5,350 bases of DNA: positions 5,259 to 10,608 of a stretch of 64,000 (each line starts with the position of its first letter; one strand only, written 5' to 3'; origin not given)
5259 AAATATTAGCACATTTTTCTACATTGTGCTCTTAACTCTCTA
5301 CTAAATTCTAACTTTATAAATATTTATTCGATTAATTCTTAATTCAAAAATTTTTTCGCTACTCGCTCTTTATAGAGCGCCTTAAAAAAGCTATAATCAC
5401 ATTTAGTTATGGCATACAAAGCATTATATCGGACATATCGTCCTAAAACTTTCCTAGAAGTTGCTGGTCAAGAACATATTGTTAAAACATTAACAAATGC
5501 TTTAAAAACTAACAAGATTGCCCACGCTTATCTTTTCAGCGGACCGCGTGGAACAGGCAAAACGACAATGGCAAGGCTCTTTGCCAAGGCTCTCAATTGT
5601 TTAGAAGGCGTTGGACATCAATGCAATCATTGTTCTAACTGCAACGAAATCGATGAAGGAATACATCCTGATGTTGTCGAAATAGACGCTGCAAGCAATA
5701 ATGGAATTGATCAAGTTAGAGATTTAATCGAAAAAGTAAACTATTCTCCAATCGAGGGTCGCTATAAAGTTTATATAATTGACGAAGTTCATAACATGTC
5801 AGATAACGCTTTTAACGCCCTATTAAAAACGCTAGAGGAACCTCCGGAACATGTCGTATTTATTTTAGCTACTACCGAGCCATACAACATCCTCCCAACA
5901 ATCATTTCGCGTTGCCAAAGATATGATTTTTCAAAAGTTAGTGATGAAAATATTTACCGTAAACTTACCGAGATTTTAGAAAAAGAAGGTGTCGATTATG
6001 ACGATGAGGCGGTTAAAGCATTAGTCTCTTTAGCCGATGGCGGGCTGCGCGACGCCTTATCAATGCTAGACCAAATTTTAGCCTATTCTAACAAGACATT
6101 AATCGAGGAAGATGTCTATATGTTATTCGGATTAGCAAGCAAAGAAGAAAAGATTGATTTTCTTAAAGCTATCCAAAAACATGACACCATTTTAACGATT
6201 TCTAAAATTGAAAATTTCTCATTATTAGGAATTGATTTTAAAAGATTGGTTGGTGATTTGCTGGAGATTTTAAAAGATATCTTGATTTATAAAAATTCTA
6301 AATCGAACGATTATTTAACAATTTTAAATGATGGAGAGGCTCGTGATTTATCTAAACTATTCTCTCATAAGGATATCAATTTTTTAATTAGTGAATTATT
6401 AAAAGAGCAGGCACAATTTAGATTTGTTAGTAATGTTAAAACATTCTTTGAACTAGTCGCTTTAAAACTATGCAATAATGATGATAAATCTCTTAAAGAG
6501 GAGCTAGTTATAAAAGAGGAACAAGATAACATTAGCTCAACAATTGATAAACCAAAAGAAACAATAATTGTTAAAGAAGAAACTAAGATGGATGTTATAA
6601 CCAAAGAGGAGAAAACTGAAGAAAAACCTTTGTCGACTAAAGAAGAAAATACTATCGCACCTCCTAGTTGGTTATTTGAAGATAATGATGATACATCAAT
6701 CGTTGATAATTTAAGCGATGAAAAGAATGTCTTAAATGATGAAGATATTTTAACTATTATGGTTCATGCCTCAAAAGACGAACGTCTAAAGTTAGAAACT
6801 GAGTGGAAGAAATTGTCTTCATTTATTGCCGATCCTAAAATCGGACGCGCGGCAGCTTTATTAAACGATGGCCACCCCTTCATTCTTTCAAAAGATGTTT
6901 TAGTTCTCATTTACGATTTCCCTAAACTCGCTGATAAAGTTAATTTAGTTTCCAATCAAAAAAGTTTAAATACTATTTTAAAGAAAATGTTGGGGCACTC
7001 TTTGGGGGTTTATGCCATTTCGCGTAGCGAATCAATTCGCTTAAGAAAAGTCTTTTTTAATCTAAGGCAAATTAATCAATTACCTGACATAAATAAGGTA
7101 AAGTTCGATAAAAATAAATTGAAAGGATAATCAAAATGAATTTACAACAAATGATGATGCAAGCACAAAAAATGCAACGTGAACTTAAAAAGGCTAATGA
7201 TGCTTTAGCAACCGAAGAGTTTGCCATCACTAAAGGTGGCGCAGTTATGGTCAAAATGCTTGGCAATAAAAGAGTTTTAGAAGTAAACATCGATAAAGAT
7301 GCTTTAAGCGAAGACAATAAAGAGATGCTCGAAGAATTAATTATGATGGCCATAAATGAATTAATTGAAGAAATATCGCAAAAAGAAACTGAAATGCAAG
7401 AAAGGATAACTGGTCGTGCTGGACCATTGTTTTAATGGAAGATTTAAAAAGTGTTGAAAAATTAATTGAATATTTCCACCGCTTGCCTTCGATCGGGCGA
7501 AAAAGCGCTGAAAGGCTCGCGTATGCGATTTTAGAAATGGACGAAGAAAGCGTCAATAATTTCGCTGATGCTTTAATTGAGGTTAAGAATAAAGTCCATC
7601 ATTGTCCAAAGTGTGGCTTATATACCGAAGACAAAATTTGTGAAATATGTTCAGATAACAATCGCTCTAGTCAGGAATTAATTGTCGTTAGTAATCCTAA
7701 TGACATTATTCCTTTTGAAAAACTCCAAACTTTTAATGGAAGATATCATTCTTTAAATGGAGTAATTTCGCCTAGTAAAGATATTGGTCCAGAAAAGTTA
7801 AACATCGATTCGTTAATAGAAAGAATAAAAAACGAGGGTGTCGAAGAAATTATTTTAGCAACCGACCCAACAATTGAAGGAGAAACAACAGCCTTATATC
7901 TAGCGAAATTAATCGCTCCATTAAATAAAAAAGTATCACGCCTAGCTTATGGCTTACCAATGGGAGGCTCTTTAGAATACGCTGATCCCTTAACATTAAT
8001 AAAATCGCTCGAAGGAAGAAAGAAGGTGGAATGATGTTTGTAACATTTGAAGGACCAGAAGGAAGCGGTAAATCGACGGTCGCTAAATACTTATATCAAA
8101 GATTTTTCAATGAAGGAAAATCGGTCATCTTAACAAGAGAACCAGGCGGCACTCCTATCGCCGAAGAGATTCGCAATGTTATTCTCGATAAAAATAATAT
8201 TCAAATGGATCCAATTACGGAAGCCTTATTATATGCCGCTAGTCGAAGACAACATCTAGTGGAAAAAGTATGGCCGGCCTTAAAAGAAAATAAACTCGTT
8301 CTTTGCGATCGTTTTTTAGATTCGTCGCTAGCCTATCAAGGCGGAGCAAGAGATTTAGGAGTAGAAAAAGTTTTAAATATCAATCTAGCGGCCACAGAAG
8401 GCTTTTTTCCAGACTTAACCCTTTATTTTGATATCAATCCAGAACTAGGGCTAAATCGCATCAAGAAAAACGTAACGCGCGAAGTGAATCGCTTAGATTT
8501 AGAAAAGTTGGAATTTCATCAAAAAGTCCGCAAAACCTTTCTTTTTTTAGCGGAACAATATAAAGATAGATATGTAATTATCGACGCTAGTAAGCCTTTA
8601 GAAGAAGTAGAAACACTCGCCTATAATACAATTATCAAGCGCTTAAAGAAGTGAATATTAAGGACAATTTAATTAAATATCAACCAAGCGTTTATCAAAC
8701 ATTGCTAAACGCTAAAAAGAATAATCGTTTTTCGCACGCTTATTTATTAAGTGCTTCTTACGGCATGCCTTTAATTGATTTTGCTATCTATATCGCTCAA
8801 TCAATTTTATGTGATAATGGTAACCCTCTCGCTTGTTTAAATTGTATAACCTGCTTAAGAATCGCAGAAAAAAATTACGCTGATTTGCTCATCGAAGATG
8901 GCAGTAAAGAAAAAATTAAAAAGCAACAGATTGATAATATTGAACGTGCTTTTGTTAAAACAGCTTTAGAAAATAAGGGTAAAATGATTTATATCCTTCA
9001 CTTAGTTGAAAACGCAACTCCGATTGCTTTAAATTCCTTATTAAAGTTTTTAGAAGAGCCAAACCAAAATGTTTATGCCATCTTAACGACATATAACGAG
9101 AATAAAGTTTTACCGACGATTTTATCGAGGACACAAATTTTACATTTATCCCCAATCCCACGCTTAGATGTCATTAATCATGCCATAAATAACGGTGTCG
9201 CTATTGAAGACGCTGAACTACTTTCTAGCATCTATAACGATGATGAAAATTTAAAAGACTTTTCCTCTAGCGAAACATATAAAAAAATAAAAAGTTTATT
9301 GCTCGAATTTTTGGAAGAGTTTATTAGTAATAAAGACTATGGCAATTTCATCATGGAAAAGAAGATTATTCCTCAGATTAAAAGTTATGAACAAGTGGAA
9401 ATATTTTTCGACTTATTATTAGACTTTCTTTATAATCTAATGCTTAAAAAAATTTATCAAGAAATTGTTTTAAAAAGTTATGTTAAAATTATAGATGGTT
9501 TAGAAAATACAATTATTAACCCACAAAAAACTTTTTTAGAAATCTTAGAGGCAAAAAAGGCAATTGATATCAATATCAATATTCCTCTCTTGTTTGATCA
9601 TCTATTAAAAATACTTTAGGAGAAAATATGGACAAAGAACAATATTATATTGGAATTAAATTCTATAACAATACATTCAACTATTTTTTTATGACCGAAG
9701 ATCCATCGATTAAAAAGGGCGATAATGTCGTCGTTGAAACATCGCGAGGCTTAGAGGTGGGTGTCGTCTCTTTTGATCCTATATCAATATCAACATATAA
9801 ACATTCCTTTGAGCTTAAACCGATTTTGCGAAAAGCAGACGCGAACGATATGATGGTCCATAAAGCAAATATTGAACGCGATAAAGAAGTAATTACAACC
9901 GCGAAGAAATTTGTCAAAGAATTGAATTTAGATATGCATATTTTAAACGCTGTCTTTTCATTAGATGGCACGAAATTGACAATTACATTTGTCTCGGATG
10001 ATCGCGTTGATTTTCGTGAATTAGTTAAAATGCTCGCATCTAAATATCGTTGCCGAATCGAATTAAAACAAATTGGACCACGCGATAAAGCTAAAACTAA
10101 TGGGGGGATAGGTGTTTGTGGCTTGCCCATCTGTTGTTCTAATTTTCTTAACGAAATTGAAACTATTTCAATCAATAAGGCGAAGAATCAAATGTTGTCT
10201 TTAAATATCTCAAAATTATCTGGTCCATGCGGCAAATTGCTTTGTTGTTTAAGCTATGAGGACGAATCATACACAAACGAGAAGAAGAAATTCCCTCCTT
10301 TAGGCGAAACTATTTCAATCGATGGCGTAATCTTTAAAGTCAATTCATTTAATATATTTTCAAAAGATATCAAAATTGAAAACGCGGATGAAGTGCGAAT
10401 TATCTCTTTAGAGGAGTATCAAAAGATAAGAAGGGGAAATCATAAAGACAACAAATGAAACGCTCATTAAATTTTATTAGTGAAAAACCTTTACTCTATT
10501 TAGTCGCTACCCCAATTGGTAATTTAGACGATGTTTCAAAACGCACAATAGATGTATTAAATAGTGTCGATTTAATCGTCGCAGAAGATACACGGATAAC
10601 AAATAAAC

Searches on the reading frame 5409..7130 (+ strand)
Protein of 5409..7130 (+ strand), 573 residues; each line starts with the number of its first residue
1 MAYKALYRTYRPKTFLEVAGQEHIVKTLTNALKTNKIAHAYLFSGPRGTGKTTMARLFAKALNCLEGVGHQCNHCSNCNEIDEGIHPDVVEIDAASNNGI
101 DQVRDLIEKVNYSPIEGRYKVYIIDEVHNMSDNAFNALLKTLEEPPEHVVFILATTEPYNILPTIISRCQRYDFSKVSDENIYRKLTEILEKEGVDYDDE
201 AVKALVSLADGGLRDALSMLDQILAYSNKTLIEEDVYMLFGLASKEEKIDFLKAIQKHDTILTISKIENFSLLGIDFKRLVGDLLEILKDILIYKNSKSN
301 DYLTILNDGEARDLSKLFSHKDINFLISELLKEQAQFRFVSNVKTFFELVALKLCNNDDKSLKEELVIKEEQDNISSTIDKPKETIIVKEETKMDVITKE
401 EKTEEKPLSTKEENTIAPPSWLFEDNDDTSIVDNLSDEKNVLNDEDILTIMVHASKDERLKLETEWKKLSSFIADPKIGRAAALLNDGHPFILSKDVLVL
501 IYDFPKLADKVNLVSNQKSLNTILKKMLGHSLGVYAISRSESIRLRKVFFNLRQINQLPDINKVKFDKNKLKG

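Call 34: search_protein_families(library=pfam, proteins=[window:5409-7130:+], max_evalue=0.0001)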
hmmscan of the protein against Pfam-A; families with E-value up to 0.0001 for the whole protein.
window:5409-7130:+ (573 aa): 9 families
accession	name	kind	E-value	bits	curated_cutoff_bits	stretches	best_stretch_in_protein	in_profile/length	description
PF13177.12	DNA_pol3_delta2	-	1.6e-54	184.7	27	1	20-177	1-160/161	DNA polymerase III, delta subunit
PF22608.2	DNAX_ATPase_lid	-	6.3e-14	51.9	27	1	182-228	2-48/49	DNA polymerase III clamp loader subunit, ATPase lid domain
PF00004.35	AAA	-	7.1e-14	52.8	21.2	1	42-171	2-125/131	ATPase family associated with various cellular activities (AAA)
PF13401.12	AAA_22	-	4.2e-08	34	27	1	42-156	9-123/130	AAA domain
PF12169.13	DNA_pol3_gamma3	-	5.2e-08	33.2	24.4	1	233-365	3-138/143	DNA polymerase III subunits gamma and tau domain III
PF07728.20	AAA_5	-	2.8e-07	31.1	22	1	42-145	3-93/139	AAA domain (dynein-related subfamily)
PF05496.18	RuvB_N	-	3.5e-06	27.3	27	0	11-63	2-58/159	Holliday junction DNA helicase RuvB P-loop domain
PF13173.12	AAA_14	-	4.5e-06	27.1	27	1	40-158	4-100/129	AAA domain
PF13191.12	AAA_16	-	1.7e-05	25.8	32.6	0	18-137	2-151/167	AAA ATPase domain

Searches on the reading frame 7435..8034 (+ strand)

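Call 34: search_protein_families(library=pfam, proteins=[window:7435-8034:+], max_evalue=0.0001)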
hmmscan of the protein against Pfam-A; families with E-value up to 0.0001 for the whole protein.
window:7435-8034:+ (199 aa): 5 families
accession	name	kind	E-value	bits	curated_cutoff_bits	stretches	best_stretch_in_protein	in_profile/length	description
PF13662.12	Toprim_4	-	1.2e-22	80.3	25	1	81-171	2-85/85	Toprim domain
PF21176.3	RecR_HhH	-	8.9e-15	54.7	27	1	7-50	1-44/45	RecR, helix-hairpin-helix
PF21175.2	RecR_C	-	2e-11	43.5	22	1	173-196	1-24/24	RecR, C-terminal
PF01751.28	Toprim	-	2.8e-11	43.9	23.1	1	81-167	1-88/96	Toprim domain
PF02132.21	RecR_ZnF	-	1.3e-06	28.5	22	1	54-74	1-21/21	RecR, Cys4-zinc finger domain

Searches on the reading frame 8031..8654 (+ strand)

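Call 34: search_protein_families(library=pfam, proteins=[window:8031-8654:+], max_evalue=0.0001)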
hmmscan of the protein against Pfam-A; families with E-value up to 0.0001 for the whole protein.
window:8031-8654:+ (207 aa): 2 families
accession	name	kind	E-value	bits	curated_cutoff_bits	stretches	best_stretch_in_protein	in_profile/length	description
PF02223.23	Thymidylate_kin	-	5.6e-55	186.3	27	1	6-195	1-183/185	Thymidylate kinase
PF13521.12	AAA_28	-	4.8e-07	30.6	27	1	4-151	2-129/164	AAA domain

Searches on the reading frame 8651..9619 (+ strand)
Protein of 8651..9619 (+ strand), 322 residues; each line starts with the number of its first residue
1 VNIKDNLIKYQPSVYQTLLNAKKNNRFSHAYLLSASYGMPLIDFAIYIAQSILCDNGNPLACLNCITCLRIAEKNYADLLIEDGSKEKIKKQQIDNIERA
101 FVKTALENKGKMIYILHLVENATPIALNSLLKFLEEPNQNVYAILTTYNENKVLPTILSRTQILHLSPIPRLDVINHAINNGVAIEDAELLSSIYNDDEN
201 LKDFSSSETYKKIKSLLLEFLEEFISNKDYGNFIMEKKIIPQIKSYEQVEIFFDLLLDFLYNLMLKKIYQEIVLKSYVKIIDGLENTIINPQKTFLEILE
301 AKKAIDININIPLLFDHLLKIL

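Call 34: search_protein_families(library=pfam, proteins=[window:8651-9619:+], max_evalue=0.0001)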
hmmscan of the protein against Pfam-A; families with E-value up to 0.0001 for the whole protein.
window:8651-9619:+ (322 aa): 1 family
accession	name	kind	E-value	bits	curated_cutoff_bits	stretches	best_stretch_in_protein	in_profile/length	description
PF13177.12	DNA_pol3_delta2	-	3.2e-43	148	27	1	11-169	2-160/161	DNA polymerase III, delta subunit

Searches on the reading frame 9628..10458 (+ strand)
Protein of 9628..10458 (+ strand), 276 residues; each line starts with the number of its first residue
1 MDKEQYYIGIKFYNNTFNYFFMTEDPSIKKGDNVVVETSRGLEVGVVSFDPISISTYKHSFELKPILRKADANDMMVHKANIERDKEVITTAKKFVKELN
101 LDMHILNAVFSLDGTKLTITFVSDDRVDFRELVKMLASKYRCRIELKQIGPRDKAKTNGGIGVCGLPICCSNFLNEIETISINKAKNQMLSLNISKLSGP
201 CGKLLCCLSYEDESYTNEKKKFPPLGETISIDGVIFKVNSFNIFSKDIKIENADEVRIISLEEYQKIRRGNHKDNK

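Call 34: search_protein_families(library=pfam, proteins=[window:9628-10458:+], max_evalue=0.0001)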
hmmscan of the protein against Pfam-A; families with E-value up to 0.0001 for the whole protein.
window:9628-10458:+ (276 aa): 1 family
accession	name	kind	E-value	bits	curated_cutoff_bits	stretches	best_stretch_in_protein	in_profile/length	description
PF04468.17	PSP1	-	9.9e-27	93.5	27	1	64-149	1-86/86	PSP1 C-terminal conserved region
